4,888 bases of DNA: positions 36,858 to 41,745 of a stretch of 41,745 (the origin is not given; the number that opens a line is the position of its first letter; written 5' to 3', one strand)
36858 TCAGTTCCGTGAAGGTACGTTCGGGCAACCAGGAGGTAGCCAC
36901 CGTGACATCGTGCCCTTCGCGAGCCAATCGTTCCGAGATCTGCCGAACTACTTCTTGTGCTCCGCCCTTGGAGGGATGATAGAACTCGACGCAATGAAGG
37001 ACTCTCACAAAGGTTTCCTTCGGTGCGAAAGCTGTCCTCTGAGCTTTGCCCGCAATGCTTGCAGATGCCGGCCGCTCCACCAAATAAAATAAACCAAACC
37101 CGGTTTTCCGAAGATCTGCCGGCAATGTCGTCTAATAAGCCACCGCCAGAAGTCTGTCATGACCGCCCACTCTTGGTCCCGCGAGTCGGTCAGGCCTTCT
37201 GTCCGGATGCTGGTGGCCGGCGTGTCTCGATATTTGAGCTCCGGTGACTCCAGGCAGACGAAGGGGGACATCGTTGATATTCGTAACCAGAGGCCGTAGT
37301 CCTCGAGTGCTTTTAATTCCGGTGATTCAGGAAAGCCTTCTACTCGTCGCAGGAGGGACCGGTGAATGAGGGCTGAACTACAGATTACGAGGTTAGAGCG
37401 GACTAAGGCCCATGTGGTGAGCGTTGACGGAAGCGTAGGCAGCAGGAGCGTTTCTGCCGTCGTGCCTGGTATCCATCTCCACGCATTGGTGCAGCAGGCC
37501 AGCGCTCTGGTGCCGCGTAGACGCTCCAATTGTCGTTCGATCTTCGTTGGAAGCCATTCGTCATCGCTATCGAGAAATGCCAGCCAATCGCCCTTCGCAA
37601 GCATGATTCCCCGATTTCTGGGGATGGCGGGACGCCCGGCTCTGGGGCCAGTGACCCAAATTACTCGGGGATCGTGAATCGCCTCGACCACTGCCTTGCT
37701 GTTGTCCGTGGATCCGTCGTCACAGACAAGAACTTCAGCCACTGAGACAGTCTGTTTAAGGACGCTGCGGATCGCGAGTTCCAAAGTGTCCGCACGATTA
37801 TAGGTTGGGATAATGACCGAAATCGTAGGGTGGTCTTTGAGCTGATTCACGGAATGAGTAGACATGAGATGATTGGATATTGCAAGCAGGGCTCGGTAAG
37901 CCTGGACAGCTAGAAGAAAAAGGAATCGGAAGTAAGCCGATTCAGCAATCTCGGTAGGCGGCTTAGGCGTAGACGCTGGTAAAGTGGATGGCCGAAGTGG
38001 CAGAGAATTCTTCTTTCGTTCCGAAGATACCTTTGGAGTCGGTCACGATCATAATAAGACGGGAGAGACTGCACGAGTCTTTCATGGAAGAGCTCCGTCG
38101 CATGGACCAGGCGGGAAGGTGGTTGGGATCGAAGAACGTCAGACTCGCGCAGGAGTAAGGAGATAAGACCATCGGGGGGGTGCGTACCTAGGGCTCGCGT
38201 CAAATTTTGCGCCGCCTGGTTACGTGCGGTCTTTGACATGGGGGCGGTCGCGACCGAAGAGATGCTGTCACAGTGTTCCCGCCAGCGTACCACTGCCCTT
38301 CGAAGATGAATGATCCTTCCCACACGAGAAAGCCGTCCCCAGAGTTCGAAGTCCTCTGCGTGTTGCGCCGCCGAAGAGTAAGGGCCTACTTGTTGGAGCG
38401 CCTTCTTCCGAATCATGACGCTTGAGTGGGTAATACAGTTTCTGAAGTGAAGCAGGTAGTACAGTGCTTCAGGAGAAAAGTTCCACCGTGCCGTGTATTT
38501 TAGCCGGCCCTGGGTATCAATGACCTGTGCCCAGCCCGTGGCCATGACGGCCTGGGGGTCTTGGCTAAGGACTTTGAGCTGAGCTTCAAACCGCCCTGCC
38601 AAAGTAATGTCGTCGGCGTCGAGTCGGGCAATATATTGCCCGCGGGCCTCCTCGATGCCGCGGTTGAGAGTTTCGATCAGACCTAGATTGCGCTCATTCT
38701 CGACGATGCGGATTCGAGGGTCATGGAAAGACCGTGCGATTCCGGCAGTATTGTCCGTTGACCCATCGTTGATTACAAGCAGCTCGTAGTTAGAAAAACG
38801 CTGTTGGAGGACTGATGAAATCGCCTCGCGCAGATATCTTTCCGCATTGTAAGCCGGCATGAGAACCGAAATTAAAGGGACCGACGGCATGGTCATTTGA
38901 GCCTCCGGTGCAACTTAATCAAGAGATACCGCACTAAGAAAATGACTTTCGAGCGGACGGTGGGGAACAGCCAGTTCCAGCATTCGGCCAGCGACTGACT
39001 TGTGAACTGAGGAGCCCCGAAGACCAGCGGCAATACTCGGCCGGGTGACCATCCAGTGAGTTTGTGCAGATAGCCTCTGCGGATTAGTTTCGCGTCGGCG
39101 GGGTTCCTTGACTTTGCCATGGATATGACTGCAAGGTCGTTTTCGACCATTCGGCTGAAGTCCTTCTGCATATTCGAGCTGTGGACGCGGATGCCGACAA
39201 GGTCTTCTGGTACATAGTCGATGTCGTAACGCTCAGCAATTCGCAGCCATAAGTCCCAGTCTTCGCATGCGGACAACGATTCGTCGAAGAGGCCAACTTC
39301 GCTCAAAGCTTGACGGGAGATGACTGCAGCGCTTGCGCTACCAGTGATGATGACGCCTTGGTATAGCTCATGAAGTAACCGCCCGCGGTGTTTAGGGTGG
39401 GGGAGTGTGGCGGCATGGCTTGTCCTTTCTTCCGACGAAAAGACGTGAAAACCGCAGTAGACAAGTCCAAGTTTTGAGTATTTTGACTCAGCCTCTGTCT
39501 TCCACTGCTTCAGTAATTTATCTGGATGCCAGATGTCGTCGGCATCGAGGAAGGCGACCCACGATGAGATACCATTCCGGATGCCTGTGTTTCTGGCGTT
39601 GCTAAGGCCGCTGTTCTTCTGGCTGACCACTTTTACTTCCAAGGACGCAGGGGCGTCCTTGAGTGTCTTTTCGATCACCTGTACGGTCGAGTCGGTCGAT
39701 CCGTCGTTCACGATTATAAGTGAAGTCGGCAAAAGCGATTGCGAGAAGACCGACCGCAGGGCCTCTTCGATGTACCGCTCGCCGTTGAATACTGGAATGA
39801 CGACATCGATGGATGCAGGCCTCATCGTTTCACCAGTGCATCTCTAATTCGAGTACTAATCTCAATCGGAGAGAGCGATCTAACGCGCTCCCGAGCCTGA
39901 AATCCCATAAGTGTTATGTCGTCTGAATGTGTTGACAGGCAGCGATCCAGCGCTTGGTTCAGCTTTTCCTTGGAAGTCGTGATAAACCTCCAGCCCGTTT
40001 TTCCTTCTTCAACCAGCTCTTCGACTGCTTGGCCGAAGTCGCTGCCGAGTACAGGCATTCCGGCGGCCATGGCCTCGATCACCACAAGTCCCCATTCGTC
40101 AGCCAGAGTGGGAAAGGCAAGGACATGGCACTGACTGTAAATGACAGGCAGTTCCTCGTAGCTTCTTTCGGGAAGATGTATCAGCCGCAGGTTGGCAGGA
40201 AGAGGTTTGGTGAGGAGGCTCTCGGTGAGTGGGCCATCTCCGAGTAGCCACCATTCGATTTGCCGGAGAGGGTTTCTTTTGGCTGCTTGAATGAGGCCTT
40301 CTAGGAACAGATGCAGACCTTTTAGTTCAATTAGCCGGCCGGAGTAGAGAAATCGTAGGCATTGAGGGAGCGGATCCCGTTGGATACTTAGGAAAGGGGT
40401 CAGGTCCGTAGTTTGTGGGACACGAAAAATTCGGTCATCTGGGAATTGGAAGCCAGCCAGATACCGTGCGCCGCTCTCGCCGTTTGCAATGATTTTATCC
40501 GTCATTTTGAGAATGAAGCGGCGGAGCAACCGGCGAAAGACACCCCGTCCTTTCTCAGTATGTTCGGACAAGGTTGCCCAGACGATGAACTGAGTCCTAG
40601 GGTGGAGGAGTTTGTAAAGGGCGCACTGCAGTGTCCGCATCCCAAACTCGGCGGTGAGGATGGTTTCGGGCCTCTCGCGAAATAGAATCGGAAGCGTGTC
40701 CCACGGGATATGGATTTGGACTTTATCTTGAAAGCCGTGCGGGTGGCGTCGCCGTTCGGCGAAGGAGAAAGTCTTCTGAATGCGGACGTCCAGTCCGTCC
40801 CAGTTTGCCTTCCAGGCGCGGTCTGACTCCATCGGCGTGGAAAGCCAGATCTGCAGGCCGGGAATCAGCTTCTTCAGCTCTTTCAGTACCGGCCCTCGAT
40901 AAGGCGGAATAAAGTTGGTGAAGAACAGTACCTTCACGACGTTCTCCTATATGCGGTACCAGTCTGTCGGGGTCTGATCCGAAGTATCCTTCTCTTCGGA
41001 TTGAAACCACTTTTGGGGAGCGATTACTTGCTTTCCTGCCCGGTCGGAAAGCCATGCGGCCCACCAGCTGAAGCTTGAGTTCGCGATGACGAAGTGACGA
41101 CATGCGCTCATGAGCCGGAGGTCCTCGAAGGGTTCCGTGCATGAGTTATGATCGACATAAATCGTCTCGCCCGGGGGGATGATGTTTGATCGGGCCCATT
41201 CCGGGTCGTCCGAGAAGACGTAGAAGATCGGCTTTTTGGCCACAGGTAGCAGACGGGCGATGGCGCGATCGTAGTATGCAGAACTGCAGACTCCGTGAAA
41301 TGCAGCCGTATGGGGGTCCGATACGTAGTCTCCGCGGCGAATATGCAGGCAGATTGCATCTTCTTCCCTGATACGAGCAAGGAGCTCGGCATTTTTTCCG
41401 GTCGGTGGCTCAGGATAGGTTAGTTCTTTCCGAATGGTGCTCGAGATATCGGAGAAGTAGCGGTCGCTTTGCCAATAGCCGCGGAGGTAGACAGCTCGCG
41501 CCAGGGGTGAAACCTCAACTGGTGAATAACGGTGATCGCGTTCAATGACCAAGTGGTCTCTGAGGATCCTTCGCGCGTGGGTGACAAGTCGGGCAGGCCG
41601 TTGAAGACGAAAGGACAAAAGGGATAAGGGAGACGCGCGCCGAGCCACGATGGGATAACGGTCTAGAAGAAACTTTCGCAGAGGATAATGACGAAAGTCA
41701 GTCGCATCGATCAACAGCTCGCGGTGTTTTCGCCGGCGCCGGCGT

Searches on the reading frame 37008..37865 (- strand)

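Call 8: search_protein_families(library=pfam, proteins=[window:37008-37865:-], max_evalue=0.001)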
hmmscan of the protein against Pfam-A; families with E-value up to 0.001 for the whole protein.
window:37008-37865:- (286 aa): 4 families
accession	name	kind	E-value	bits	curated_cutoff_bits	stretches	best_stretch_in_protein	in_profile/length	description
PF00535.33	Glycos_transf_2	-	4.5e-32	111.7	23.3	1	16-141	1-128/168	Glycosyl transferase family 2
PF10111.15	Glyco_tranf_2_2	-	4.2e-16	59.7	27.3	1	16-215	1-218/276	Glycosyltransferase like family 2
PF13641.12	Glyco_tranf_2_3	-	1.2e-09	39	27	1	13-126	1-123/230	Glycosyltransferase like family 2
PF13704.12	Glyco_tranf_2_4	-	0.00051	20.9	27.5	0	26-102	5-82/98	Glycosyl transferase family 2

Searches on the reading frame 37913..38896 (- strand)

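Call 8: search_protein_families(library=pfam, proteins=[window:37913-38896:-], max_evalue=0.001)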
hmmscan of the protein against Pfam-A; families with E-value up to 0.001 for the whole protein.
window:37913-38896:- (328 aa): 4 families
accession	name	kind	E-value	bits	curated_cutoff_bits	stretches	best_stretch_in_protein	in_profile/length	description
PF00535.33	Glycos_transf_2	-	2.9e-35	122.1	23.3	1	10-168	1-165/168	Glycosyl transferase family 2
PF10111.15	Glyco_tranf_2_2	-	1.6e-18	67.6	27.3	1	10-196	1-206/276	Glycosyltransferase like family 2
PF13641.12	Glyco_tranf_2_3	-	1.2e-14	55.4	27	1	9-207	3-212/230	Glycosyltransferase like family 2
PF13506.12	Glyco_transf_21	-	5.3e-05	23.2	21.7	1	77-214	22-161/174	Glycosyl transferase family 21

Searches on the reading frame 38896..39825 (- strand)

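Call 8: search_protein_families(library=pfam, proteins=[window:38896-39825:-], max_evalue=0.001)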
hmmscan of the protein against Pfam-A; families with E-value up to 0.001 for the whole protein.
window:38896-39825:- (310 aa): 4 families
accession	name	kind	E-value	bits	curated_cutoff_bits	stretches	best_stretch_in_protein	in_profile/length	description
PF00535.33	Glycos_transf_2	-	5.6e-29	101.7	23.3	1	8-177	2-167/168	Glycosyl transferase family 2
PF10111.15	Glyco_tranf_2_2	-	4.8e-26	92.3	27.3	1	8-227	2-232/276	Glycosyltransferase like family 2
PF13641.12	Glyco_tranf_2_3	-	1.9e-16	61.3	27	1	4-207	2-206/230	Glycosyltransferase like family 2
PF13632.12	Glyco_trans_2_3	-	1.8e-05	25.1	27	1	89-225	1-134/198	Glycosyl transferase family group 2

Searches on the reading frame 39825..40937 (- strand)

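Call 8: search_protein_families(library=pfam, proteins=[window:39825-40937:-], max_evalue=0.001)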
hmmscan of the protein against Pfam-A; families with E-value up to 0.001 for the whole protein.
window:39825-40937:- (371 aa): 4 families
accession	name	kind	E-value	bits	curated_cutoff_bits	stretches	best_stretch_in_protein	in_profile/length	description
PF13692.12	Glyco_trans_1_4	-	9.5e-21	75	27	1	195-335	3-141/142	Glycosyl transferases group 1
PF00534.26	Glycos_transf_1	-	4.6e-20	72.3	26.4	1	196-335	18-157/172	Glycosyl transferases group 1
PF20706.3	GT4-conflict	-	1.5e-05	24.6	26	1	172-300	170-312/385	Family 4 Glycosyltransferase in conflict systems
PF13439.12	Glyco_transf_4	-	0.00064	20.2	28.5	0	128-179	117-168/170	Glycosyltransferase Family 4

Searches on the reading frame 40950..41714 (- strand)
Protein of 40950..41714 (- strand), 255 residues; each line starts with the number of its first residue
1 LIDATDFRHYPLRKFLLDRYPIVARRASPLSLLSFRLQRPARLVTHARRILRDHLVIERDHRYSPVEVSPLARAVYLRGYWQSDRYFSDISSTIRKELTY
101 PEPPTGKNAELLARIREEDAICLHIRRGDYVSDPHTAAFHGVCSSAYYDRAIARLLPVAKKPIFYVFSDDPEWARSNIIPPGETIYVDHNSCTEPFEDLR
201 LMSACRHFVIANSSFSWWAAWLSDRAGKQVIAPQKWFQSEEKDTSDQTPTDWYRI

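Call 8: search_protein_families(library=pfam, proteins=[window:40950-41714:-], max_evalue=0.001)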
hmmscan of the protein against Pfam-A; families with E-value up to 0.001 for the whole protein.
window:40950-41714:- (255 aa): 1 family
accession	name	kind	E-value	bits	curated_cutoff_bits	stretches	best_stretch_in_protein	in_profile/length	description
PF01531.22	Glyco_transf_11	-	3.4e-36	125.4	23.9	1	70-252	119-294/298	Glycosyl transferase family 11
